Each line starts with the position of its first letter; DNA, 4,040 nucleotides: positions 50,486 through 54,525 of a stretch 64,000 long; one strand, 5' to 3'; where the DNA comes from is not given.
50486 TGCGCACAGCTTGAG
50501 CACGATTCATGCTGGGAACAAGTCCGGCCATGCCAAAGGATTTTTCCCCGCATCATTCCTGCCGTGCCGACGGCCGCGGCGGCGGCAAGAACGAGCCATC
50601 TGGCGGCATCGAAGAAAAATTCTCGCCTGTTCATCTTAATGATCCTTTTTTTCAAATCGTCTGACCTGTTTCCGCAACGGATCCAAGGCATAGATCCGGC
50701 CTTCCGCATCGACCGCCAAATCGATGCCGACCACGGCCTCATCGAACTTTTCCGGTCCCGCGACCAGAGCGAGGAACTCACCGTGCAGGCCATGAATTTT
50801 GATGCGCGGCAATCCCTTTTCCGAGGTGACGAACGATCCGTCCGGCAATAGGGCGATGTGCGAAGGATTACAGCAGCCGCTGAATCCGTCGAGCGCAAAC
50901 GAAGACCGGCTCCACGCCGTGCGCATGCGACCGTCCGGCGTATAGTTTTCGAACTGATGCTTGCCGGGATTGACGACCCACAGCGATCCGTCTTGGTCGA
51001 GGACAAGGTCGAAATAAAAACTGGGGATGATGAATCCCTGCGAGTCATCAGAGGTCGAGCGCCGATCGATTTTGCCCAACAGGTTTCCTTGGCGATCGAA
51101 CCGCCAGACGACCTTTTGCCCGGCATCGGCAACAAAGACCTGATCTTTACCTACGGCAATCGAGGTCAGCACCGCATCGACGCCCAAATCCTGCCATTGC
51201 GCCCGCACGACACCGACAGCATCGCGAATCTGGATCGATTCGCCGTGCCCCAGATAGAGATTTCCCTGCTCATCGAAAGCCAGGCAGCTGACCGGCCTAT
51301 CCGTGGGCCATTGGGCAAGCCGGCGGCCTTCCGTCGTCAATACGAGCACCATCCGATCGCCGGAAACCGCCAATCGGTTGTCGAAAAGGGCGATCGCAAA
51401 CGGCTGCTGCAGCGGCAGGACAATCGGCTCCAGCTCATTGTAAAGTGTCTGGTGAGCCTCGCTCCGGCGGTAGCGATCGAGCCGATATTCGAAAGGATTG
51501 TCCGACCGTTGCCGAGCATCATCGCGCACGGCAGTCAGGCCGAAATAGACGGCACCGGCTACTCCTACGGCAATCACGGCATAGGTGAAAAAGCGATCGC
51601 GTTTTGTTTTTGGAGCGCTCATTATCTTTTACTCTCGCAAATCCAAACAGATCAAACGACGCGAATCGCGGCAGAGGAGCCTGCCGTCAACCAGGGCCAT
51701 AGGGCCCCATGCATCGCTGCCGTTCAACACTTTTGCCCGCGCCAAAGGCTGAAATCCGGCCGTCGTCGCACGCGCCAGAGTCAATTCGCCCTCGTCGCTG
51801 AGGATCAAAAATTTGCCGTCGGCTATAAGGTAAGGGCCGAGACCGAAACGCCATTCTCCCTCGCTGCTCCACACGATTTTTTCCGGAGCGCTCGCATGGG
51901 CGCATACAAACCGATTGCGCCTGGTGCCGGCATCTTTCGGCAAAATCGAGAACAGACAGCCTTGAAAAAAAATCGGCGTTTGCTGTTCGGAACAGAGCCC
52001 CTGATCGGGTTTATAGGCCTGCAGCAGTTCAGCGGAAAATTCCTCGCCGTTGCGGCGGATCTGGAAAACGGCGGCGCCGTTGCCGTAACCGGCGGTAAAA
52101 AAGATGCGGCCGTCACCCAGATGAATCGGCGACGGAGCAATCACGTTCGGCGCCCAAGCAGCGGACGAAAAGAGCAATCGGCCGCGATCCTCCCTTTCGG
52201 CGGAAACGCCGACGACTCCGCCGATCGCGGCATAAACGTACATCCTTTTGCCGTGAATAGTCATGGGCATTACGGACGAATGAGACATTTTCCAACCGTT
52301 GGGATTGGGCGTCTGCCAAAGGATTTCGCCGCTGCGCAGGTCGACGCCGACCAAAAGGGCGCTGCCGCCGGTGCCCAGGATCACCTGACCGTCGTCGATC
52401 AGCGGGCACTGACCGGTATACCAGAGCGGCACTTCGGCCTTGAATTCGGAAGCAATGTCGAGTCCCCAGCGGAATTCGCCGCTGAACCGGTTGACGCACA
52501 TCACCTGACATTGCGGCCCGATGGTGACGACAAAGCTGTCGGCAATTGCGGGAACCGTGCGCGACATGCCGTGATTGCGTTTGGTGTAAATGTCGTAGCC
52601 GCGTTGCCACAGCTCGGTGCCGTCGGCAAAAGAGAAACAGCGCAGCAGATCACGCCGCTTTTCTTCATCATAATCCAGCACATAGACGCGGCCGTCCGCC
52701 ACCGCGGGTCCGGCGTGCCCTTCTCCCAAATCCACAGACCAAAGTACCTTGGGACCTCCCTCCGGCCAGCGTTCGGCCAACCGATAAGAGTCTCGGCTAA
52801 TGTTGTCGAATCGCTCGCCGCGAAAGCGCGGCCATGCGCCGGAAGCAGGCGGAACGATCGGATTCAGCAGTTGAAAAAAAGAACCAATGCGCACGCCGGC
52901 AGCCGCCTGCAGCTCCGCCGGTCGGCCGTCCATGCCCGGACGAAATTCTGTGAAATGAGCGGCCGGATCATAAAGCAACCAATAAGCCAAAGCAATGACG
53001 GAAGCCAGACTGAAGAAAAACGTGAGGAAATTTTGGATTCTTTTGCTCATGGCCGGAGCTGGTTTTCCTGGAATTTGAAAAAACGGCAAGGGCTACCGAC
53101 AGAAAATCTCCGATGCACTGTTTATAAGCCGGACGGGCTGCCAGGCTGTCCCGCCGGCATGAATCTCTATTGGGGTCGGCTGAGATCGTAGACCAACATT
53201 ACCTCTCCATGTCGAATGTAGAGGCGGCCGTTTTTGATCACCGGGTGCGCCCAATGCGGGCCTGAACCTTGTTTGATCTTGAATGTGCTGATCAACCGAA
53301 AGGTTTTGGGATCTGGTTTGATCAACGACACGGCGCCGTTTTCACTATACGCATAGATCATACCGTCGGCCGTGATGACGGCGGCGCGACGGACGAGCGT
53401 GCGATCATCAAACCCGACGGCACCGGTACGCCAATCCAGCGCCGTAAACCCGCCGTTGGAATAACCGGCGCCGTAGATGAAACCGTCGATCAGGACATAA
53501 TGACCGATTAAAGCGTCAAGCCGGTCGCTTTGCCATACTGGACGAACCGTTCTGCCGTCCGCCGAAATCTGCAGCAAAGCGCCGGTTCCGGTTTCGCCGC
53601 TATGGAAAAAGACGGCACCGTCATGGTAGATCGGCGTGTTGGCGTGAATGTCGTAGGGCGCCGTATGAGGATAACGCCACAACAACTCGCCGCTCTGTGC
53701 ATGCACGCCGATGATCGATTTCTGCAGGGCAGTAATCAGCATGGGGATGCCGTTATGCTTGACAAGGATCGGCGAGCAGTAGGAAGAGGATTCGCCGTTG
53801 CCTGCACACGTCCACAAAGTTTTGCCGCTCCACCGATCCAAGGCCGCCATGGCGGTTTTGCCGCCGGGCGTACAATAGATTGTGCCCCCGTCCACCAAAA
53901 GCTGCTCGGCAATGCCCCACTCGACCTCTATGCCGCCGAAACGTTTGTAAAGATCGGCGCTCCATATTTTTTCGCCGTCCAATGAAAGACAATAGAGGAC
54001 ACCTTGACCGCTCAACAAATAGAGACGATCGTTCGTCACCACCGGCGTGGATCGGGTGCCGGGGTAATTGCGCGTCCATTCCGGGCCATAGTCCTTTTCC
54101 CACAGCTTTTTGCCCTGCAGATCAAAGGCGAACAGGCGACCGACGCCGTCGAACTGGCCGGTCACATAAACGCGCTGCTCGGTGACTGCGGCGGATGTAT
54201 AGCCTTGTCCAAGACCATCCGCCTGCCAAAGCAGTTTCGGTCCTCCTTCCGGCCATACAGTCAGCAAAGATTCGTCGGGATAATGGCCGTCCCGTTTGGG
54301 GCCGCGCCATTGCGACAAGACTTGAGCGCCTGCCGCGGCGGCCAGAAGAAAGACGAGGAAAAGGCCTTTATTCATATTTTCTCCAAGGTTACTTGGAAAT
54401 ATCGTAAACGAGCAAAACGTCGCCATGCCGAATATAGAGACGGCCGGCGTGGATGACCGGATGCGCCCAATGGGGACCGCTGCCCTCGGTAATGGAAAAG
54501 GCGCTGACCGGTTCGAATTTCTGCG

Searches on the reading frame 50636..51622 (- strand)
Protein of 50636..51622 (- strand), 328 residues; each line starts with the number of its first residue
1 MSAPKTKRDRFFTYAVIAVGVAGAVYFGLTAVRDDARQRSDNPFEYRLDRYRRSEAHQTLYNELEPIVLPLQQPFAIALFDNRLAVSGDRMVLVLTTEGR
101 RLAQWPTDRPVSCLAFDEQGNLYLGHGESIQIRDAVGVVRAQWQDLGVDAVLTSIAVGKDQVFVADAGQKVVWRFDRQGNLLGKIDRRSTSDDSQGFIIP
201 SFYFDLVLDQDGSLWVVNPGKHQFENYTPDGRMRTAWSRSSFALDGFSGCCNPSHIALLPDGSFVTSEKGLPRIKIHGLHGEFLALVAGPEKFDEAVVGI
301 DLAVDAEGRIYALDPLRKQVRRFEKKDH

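Call 4: search_protein_families(library=pfam, proteins=[window:50636-51622:-], max_evalue=0.01)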
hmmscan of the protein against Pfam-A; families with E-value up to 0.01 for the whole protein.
window:50636-51622:- (328 aa): 5 families
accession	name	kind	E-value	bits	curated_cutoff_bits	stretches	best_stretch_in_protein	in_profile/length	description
PF07494.17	Reg_prop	-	3.2e-06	27.1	20.4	0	109-126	5-22/24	Two component regulator propeller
PF08450.18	SGL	-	3.5e-06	27.2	26.3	0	160-237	146-220/246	SMP-30/Gluconolactonase/LRE-like region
PF01436.27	NHL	-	0.00024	21.4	20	0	301-314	6-19/28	NHL repeat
PF13449.12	Phytase-like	-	0.00087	19.7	27.6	0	154-185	72-104/284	Esterase-like activity of phytase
PF20067.5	SSL_N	-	0.0064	16.8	18.9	0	301-312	25-36/46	Strictosidine synthase-like, N-terminal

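Call 8: search_protein_families(library=ncbifam, proteins=[window:50636-51622:-], max_evalue=0.001)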
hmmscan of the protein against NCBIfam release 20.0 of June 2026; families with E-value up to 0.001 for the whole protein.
window:50636-51622:- (328 aa): 2 families
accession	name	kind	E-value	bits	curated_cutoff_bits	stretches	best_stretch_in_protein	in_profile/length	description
NF033206.1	ScyE_fam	subfamily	6.8e-05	22.6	80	0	82-181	76-171/333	ScyD/ScyE family protein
NF035926.1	scyF_NHL_VPEP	equivalog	7.5e-05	22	350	1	160-326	114-276/376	scytonemin biosynthesis PEP-CTERM protein ScyF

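Call 53: find_homologous_proteins(query=window:50636-51622:-, max_evalue=1e-10)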
Query window:50636-51622:- (328 aa): 3596 proteins with E <= 1e-10 among 8000 candidates; the best 120 are listed.
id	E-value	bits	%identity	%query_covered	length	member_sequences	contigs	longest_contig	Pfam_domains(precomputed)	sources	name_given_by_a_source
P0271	2.2e-182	624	85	100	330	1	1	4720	PF07494.18,PF08450.19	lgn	-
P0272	7.7e-124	431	57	99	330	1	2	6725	PF01436.28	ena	-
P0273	1.9e-115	404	54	98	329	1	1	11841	-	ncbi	-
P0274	2.0e-113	397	52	99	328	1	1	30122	-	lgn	-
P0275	5.8e-113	396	52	98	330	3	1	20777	-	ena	-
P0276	1.1e-109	385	53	97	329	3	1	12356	PF01436.28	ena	-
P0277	2.3e-109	384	50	98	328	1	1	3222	PF01436.28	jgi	jgi:hypothetical protein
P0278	3.9e-108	380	52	97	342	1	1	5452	PF01436.28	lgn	-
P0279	8.7e-103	362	49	98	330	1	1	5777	PF01436.28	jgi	-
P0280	1.8e-99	351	48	99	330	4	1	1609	PF01436.28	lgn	-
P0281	2.1e-99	351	49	99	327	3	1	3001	PF01436.28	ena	-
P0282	1.0e-98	349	48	98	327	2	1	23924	PF01436.28,PF08450.19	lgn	-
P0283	1.1e-98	349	48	99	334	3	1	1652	PF01436.28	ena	-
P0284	1.2e-98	349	49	99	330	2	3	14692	PF01436.28,PF08450.19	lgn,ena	-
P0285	1.2e-98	349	47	100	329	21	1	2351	PF01436.28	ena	-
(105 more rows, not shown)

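Call 57: predict_structure(alignment_id=A3)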
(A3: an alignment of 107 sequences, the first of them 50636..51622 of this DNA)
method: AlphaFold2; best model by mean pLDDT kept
length: 328 residues; sequences in the alignment: 107
mean_pLDDT: 87.1   pTM: 0.81
mean pLDDT of the five models: 87.1, 86.6, 84.5, 81.7, 81.5
residues with pLDDT >= 90: 202; 70-90: 82; 50-70: 41; < 50: 3
segments of 3 or more residues with pLDDT < 50: none
pLDDT, mean of each block of 10 residues (from residue 1): 61 90 91 65 65 74 96 96 95 97 95 96 96 94 93 95 94 95 80 60 90 88 87 85 71 83 91 90 91 88 96 97 90
secondary structure, 60 per line:
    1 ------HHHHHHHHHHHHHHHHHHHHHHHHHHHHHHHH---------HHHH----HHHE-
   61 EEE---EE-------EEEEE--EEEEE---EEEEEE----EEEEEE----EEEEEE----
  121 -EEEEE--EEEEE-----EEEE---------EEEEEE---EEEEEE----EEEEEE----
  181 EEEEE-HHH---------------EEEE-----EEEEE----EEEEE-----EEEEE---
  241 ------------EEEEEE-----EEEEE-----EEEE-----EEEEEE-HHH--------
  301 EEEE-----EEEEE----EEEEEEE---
elements in order: H7-38 H48-51 E61-63 E76-80 E83-87 E91-96 E101-106 E111-116 E122-126 E129-133 E139-142 E152-157 E161-166 E171-176 E181-185 E205-208 E214-218 E223-227 E233-237 E253-258 E264-268 E274-277 E283-288 E301-304 E310-314 E319-325

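Call 59: fold_search(model_id=the predicted structure, library=pdb)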
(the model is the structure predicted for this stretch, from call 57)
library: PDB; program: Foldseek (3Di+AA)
matches with E <= 10: 1728; with E <= 0.001: 1262
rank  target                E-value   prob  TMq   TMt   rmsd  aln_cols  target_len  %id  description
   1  6d69                  3.5e-14  1.00  0.67  0.74   7.8       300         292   17  Crystal Structure of the NHL Repeat Region of D. melanogaster Thin (released 2019-04-24)
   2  7qrw                  5.0e-14  1.00  0.66  0.77   3.0       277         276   17  Crystal structure of NHL domain of TRIM3 (released 2022-05-04)
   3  7b96_A                5.0e-14  1.00  0.66  0.76   3.1       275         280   13  NHL domain of human TRIM2 (released 2022-01-12)
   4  6xg7                  1.1e-13  1.00  0.67  0.76   3.3       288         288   17  1.3 A Resolution Structure of the of the NHL Repeat Region of D. melanogaster Thin (released 2020-12-16)
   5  7qrv_D                1.6e-13  1.00  0.65  0.75   4.0       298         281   13  Crystal structure of NHL domain of TRIM2 (full C-terminal) (released 2022-05-04)
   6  7b2r_B                2.2e-13  1.00  0.68  0.81   3.0       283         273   12  Crystal structure of NHL domain of TRIM2 (released 2021-01-13)
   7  7b2r_A                2.3e-13  1.00  0.67  0.79   3.0       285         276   12  Crystal structure of NHL domain of TRIM2 (released 2021-01-13)
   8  7qrv_B                2.5e-13  1.00  0.66  0.77   3.1       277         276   12  Crystal structure of NHL domain of TRIM2 (full C-terminal) (released 2022-05-04)
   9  7qrv_A                4.9e-13  1.00  0.66  0.77   3.1       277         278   12  Crystal structure of NHL domain of TRIM2 (full C-terminal) (released 2022-05-04)
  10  6fpt_B                2.3e-12  1.00  0.63  0.54   3.7       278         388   18  Crystal structure of Danio rerio Lin41 filamin-NHL domains (released 2018-05-09)
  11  6fq3_A                2.7e-12  1.00  0.67  0.57   4.3       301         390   18  Crystal structure of Danio rerio Lin41 filamin-NHL domains in complex with lin-29A 5'UTR 13mer RNA (released 2018-05-09)
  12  8j72_B                3.4e-12  1.00  0.60  0.71   4.0       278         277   16  Crystal structure of mammalian Trim71 in complex with lncRNA Trincr1 (released 2024-03-06)
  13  6qsd                  9.2e-12  1.00  0.61  0.79   3.4       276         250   17  Crystal structure of Pizza6S (released 2020-03-18)
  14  6f0t_A                1.0e-11  1.00  0.58  0.74   3.8       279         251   17  Crystal structure of Pizza6-SFW (released 2018-03-21)
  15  7zpw_A                1.3e-11  1.00  0.61  0.78   3.2       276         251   17  Crystal structure of Pizza6-TSK-TSH with Silicotungstic Acid (STA) polyoxometalate (released 2023-05-10)
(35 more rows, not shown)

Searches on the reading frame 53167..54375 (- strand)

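Call 50: search_protein_families(library=ncbifam, proteins=[window:53167-54375:-], max_evalue=0.001)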
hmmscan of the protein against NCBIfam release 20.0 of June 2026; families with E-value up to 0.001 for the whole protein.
window:53167-54375:- (402 aa): 3 families
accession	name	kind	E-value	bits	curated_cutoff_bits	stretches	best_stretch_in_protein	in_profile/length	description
TIGR03300.1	assembly_YfgL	equivalog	1.2e-12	47.2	285.2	1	86-350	38-292/377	outer membrane protein assembly factor BamB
NF008351.0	PRK11138.1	equivalog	4.2e-11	42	423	1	87-349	43-306/394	outer membrane protein assembly factor BamB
TIGR03075.1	PQQ_enz_alc_DH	subfamily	2.5e-06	26.4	480.05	0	105-199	59-155/530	PQQ-dependent dehydrogenase, methanol/ethanol family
